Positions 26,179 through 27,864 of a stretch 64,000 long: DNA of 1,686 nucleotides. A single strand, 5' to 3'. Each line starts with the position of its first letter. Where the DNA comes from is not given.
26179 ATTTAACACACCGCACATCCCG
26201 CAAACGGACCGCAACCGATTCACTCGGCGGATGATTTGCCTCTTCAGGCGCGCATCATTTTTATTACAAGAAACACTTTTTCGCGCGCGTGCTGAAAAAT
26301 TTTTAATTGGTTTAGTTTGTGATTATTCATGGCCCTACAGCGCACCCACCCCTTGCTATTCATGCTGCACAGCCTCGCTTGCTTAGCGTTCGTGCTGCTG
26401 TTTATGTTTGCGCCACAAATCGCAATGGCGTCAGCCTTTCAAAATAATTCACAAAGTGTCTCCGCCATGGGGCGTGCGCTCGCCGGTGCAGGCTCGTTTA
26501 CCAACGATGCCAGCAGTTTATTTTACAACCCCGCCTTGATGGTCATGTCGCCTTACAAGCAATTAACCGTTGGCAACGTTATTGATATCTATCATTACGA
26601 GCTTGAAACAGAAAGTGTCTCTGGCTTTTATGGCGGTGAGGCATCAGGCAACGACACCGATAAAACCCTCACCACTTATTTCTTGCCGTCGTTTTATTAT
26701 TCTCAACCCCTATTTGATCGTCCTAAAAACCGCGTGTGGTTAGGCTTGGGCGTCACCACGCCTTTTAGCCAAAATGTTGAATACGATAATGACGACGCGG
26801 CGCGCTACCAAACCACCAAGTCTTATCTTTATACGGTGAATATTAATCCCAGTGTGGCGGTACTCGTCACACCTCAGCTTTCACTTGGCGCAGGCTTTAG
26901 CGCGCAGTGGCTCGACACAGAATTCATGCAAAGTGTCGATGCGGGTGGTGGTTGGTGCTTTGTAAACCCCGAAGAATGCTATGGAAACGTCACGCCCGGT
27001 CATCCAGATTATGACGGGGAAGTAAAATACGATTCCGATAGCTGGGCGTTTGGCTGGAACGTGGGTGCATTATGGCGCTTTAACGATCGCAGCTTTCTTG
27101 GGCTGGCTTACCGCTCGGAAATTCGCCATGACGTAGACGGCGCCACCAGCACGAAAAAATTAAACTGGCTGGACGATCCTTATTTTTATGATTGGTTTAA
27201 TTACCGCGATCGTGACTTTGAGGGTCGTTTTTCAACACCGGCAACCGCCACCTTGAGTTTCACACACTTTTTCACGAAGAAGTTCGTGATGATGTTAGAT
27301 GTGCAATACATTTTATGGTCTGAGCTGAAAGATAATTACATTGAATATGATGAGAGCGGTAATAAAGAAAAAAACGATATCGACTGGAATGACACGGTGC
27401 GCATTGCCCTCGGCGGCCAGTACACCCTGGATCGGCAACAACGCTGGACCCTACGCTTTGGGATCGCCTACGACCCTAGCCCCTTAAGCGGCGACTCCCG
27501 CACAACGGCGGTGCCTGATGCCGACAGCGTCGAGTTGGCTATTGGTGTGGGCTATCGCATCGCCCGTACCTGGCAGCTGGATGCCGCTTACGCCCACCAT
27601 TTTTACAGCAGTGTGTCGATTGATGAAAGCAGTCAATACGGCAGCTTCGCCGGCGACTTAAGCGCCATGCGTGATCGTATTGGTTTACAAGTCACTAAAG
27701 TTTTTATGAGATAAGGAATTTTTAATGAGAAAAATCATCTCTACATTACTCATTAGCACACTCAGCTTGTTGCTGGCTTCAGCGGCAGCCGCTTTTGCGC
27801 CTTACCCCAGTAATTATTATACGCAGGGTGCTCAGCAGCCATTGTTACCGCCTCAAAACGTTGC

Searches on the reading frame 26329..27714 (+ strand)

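Call 31: search_protein_families(library=pfam, proteins=[window:26329-27714:+], max_evalue=0.001)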
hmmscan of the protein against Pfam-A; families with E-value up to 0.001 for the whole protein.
window:26329-27714:+ (461 aa): 3 families
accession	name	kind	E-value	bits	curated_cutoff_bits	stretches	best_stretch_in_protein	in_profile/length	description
PF03349.22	Toluene_X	-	2.6e-76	257.2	29.7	1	27-458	3-420/421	Outer membrane protein transport protein (OMPP1/FadL/TodX)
PF13505.12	OMP_b-brl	-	9.3e-07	29.6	28.7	0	339-426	75-155/175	Outer membrane protein beta-barrel domain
PF10677.15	DUF2490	-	1.1e-06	28.9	29.8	0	135-193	2-60/186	Protein of unknown function (DUF2490)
